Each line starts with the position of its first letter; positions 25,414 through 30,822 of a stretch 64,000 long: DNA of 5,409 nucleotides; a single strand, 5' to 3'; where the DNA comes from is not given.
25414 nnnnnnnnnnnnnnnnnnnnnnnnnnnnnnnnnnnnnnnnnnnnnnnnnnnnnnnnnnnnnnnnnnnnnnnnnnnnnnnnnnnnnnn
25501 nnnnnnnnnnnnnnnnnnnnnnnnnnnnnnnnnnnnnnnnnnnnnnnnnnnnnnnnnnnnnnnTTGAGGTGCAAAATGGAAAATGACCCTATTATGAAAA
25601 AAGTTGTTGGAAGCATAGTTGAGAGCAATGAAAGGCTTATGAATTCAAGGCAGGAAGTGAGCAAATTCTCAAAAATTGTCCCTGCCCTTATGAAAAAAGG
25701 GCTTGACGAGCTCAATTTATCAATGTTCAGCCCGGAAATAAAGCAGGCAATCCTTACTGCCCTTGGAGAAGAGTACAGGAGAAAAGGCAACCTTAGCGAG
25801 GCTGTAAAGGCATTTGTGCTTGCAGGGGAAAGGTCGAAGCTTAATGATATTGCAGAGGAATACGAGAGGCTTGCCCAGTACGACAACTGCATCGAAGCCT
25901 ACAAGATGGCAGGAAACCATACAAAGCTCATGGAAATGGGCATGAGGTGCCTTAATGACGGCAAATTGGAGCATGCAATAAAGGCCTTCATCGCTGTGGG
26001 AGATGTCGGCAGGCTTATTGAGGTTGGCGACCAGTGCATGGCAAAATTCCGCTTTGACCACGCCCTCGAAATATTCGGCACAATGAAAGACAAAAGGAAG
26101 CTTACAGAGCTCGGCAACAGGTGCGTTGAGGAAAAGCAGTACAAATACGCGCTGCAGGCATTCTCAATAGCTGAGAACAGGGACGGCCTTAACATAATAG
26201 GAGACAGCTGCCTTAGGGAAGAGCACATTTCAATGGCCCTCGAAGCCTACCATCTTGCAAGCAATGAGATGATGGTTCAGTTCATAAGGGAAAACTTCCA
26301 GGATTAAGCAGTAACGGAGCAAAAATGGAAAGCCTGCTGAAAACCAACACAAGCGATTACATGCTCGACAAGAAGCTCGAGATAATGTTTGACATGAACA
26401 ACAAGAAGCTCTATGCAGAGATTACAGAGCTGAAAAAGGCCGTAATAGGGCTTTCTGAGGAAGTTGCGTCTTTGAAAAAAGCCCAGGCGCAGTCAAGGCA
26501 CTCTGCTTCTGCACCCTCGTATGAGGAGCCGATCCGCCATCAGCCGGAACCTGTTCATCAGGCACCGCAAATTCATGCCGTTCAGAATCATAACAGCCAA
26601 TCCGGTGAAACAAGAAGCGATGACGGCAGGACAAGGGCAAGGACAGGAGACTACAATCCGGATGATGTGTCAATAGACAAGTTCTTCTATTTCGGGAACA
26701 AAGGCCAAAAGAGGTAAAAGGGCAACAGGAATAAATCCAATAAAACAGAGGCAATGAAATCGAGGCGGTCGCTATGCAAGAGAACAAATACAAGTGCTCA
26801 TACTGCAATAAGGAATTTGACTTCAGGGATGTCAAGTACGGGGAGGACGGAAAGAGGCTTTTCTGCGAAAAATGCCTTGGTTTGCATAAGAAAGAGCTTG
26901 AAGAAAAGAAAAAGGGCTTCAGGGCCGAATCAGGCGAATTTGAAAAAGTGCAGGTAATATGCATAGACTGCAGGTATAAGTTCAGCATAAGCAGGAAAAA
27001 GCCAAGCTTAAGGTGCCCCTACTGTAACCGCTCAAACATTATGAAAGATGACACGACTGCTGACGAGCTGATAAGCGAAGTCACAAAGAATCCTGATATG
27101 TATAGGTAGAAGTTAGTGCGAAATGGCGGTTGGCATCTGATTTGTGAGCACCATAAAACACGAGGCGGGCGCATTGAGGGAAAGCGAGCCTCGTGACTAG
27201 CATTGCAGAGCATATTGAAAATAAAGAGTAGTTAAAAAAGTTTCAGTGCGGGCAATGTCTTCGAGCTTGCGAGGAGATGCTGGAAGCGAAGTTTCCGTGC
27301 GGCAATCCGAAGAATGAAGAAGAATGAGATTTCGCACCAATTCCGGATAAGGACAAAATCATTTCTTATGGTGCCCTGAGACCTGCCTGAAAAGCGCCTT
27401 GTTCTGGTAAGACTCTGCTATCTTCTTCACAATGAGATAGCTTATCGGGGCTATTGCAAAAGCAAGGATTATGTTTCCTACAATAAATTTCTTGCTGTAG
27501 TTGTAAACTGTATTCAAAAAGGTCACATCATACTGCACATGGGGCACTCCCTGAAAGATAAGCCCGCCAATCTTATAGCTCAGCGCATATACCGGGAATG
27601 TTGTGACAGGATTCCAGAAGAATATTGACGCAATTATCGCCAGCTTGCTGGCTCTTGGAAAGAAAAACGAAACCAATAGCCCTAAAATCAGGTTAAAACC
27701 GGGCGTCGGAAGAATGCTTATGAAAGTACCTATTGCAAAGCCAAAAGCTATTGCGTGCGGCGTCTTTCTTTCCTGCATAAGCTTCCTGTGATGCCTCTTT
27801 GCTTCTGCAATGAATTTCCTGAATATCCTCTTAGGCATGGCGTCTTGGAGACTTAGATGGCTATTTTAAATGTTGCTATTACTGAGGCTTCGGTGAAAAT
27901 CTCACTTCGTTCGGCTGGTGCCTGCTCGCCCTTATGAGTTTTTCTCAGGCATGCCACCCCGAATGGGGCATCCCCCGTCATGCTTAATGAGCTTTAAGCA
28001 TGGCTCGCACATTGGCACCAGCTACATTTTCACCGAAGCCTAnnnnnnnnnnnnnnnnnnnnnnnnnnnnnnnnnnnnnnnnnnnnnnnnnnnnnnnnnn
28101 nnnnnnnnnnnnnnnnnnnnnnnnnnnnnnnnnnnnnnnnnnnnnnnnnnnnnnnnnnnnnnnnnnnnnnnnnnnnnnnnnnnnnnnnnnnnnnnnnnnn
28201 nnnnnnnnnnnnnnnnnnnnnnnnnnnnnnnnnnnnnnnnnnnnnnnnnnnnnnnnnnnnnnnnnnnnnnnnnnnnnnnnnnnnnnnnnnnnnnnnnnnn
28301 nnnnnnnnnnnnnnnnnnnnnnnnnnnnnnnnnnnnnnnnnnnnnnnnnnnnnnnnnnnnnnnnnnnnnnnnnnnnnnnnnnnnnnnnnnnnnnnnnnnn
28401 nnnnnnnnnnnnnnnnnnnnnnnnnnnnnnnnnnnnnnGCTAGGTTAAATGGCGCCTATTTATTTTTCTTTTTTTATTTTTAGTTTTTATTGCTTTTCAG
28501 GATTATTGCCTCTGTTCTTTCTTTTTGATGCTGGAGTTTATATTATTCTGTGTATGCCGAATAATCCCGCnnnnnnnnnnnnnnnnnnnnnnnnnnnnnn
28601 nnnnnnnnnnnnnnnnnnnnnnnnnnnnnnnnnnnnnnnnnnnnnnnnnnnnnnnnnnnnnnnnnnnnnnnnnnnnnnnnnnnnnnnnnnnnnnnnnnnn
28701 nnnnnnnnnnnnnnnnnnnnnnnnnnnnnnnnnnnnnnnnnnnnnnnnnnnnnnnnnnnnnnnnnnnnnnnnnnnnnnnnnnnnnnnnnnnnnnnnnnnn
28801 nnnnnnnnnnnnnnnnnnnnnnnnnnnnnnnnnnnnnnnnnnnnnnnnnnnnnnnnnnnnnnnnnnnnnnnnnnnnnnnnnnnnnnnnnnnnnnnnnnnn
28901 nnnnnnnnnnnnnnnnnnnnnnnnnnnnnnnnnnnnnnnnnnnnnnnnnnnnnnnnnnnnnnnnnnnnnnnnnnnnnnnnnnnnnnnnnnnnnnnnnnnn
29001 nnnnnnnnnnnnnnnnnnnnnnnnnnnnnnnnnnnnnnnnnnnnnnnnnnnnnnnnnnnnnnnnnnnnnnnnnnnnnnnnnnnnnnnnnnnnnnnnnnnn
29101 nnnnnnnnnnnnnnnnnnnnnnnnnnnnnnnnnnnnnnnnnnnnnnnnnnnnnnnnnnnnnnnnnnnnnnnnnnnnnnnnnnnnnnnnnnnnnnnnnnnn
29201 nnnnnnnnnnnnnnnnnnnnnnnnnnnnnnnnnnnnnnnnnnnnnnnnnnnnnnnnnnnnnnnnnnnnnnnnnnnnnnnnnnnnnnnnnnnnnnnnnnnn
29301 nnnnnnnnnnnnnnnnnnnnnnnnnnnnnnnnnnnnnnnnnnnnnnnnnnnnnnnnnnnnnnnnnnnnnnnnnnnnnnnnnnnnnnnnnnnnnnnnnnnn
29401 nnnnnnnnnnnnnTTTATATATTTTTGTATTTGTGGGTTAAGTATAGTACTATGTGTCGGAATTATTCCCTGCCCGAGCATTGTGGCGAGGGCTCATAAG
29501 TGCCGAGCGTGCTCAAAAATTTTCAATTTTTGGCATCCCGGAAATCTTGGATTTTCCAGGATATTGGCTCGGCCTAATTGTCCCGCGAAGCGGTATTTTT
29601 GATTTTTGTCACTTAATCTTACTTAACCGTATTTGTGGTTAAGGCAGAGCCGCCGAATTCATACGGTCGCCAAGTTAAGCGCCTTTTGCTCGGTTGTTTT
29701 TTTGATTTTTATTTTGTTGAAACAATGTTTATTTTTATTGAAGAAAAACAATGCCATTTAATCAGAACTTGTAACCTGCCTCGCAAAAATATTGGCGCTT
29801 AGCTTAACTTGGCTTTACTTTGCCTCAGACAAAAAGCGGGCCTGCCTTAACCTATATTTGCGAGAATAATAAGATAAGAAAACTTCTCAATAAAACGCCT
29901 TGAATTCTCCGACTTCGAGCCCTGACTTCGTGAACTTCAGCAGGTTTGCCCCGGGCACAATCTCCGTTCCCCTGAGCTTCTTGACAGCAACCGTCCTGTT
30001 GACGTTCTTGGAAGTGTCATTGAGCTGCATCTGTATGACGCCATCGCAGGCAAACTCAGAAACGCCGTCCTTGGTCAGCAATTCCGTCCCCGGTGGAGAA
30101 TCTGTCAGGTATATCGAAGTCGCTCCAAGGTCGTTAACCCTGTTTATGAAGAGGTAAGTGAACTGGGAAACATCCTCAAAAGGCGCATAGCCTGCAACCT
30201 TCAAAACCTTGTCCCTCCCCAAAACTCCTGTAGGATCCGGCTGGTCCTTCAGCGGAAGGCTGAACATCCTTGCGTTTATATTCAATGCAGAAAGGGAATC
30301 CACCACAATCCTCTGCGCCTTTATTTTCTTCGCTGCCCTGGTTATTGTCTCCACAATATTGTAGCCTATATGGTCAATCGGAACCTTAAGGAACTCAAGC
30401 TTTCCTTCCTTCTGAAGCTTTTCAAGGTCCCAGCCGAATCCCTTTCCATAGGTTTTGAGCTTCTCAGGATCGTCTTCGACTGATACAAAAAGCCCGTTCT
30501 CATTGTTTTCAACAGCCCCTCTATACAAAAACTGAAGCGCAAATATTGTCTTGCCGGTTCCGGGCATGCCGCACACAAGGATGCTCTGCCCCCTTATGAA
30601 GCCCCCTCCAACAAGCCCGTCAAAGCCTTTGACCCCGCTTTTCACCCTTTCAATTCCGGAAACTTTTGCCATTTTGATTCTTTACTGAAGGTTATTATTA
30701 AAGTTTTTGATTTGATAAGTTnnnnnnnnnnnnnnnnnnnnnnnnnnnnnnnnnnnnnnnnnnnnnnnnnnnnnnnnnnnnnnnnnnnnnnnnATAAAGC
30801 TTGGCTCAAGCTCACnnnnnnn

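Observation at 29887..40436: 10.5-kb co-directional cluster: 2 RHH regulators, giant PKD surface protein, CBS membrane sensor, membrane-anchored HerA/FtsK-like ATPase and three KaiC-like ATPases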

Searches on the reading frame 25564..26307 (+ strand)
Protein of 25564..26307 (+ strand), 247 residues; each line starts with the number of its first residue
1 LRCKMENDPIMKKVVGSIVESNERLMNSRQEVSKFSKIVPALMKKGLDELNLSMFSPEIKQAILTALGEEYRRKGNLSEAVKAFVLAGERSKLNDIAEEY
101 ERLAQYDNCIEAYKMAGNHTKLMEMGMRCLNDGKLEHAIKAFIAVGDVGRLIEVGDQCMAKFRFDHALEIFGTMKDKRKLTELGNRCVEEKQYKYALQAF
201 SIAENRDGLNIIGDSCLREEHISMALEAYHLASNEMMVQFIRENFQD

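Call 25: search_protein_families(library=pfam, proteins=[window:25564-26307:+], max_evalue=0.001)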
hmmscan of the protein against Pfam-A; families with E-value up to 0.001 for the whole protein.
window:25564-26307:+ (247 aa): 2 families
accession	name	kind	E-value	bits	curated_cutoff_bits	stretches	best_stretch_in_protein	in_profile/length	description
PF07719.23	TPR_2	-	1.9e-07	31.1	27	0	63-85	3-25/34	Tetratricopeptide repeat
PF00515.34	TPR_1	-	0.00015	21.9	27.8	0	64-84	4-24/34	Tetratricopeptide repeat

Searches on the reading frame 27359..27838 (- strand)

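Call 25: search_protein_families(library=pfam, proteins=[window:27359-27838:-], max_evalue=0.001)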
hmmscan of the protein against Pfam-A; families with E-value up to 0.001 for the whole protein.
window:27359-27838:- (159 aa): 1 family
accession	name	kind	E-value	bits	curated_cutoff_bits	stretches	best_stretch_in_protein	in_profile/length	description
PF09835.14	DUF2062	-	1.7e-23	83.7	27.4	1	16-147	7-144/147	Uncharacterized protein conserved in bacteria (DUF2062)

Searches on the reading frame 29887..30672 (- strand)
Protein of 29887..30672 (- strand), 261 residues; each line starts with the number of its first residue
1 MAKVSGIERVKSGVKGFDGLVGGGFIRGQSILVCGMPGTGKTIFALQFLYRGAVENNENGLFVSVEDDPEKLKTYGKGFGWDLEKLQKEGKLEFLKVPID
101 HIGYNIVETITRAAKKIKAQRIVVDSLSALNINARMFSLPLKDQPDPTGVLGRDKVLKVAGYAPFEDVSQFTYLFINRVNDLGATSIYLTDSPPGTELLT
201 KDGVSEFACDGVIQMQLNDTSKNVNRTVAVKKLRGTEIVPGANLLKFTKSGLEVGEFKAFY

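Call 3: search_protein_families(library=pfam, proteins=[window:29887-30672:-], max_evalue=0.01)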
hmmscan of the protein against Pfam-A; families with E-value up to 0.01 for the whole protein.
window:29887-30672:- (261 aa): 7 families
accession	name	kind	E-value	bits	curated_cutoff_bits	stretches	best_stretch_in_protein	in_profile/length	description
PF06745.19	ATPase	-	1.9e-49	168.6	26.6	2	10-132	1-134/231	KaiC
PF03796.21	DnaB_C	-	5.7e-06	26.3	27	1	10-133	2-115/255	DnaB-like helicase C terminal domain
PF07088.17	GvpD_P-loop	-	1.1e-05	25.9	24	1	28-72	10-52/189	GvpD gas vesicle protein, P-loop domain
PF13481.12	AAA_25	-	8.8e-05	22.7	27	1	20-130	25-155/195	AAA domain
PF13479.12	AAA_24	-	0.00093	19.5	27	1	28-130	2-76/195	AAA domain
PF00154.27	RecA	-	0.0076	16.2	27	0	5-133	28-145/262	recA bacterial DNA recombination protein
PF09848.15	SLFN-g3_helicase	-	0.0082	15.9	24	0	31-66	4-40/354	Schlafen group 3, DNA/RNA helicase domain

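Call 7: search_protein_families(library=ncbifam, proteins=[window:29887-30672:-], max_evalue=0.01)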
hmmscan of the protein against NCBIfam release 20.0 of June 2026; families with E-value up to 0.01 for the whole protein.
window:29887-30672:- (261 aa): 18 families
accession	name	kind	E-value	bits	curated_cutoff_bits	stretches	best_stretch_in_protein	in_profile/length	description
NF006799.0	PRK09302.1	equivalog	6.2e-38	130.6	408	2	5-130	8-142/515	circadian clock protein KaiC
TIGR03877.1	thermo_KaiC_1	hypoth_equivalog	9.2e-31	107.2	307.25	2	7-96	1-89/238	KaiC domain-containing protein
TIGR02655.1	circ_KaiC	equivalog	3.3e-28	98.6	546.25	2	9-130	2-132/484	circadian clock protein KaiC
TIGR03880.1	KaiC_arch_3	hypoth_equivalog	7.4e-27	94.3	249.45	2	13-131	1-120/224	KaiC domain-containing protein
TIGR03881.1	KaiC_arch_4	hypoth_equivalog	1.5e-22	80.4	247.8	1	8-132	1-136/231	KaiC domain-containing protein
NF052589.1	ArlH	equivalog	2.5e-10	40.4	215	1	18-237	10-204/229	archaellum protein ArlH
TIGR00416.1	sms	equivalog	4.2e-10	38.9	403.05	1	7-132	73-184/454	DNA repair protein RadA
NF004723.0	PRK06067.1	subfamily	4.1e-09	36.3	194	1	9-135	15-146/243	flagellar accessory protein FlaH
TIGR00665.1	DnaB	equivalog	1.2e-05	24.3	385.25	1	7-132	175-290/435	replicative DNA helicase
TIGR03600.1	phage_DnaB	exception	5.5e-05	22.3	498.65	1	6-133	173-290/421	phage replicative helicase, DnaB family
NF004629.0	PRK05973.1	equivalog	5.7e-05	22.2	156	1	27-131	63-160/237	DNA helicase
TIGR03878.1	thermo_KaiC_2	hypoth_equivalog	0.00017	21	232.2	1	27-134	35-147/259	KaiC domain-containing protein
NF004109.0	PRK05595.1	equivalog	0.00031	19.5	737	1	7-130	181-294/444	replicative DNA helicase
NF005852.0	PRK07773.1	equivalog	0.00048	18.5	780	1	5-69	195-258/886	replicative DNA helicase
NF006861.0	PRK09361.1-1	equivalog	0.0006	19.4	278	1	9-57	4-52/235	DNA repair and recombination protein RadB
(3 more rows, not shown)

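Call 72: search_protein_families(library=padloc, proteins=[window:29887-30672:-], max_evalue=0.001)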
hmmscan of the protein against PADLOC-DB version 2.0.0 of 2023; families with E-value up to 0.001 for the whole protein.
window:29887-30672:- (261 aa): 0 families
